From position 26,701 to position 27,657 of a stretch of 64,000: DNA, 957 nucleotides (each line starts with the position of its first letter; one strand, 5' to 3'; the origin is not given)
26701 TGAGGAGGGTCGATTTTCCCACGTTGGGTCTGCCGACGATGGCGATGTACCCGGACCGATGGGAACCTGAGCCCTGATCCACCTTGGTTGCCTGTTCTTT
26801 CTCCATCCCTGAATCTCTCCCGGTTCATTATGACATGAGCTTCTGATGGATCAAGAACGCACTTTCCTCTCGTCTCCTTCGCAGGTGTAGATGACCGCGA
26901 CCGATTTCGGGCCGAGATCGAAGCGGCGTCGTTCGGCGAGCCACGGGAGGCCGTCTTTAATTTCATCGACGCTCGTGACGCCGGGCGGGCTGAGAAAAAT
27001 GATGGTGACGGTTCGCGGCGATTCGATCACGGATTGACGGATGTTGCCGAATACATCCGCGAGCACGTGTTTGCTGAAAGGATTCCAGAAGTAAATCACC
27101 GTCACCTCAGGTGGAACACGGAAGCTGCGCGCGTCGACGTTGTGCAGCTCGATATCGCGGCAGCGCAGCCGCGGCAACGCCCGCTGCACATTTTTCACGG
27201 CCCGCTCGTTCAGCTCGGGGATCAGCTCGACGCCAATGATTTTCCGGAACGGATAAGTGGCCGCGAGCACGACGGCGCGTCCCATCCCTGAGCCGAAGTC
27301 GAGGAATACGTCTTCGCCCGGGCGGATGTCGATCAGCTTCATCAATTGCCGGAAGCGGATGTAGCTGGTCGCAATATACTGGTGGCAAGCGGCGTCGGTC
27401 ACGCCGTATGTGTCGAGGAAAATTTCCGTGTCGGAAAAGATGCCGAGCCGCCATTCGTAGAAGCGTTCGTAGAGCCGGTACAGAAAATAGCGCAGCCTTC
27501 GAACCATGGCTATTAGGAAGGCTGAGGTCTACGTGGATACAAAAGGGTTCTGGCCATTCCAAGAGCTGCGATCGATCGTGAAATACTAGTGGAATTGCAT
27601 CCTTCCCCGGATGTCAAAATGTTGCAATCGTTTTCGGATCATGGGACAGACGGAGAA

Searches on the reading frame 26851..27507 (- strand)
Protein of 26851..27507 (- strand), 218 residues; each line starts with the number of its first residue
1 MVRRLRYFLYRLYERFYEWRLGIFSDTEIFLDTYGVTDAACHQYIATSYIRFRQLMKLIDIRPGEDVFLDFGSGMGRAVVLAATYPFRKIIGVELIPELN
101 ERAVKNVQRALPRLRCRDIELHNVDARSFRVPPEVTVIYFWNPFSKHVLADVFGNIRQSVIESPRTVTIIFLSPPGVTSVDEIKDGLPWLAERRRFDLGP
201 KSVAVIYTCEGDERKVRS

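Call 5: search_protein_families(library=pfam, proteins=[window:26851-27507:-])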
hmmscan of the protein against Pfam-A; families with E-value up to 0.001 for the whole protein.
window:26851-27507:- (218 aa): 4 families
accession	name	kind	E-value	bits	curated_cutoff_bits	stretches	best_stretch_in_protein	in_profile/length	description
PF08123.19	DOT1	-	3.8e-05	23.8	23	1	52-109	31-88/205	Histone methylation protein DOT1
PF02390.23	Methyltransf_4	-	0.00022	21.2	24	1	66-126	3-60/173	Putative methyltransferase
PF13649.12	Methyltransf_25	-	0.00023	22.2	27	1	69-149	2-82/97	Methyltransferase domain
PF01135.25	PCMT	-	0.00025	21.3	20.3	1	53-110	63-121/210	Protein-L-isoaspartate(D-aspartate) O-methyltransferase (PCMT)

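Call 6: search_protein_families(library=ncbifam, proteins=[window:26851-27507:-])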
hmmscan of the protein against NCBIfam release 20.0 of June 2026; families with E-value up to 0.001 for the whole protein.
window:26851-27507:- (218 aa): 3 families
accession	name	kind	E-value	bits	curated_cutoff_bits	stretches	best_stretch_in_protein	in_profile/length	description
TIGR00080.1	pimt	equivalog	3.2e-05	23.8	159.05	1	42-125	57-131/216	protein-L-isoaspartate O-methyltransferase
NF041536.1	ArsM_DUF2284_UU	exception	3.7e-05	22.2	575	1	45-109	58-123/459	arsenite methyltransferase/DUF2284 domain selenoprotein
NF041537.1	ArsM_AhpD_UU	exception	0.00012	21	510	1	53-128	66-138/345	arsenite methyltransferase/AhpD domain selenoprotein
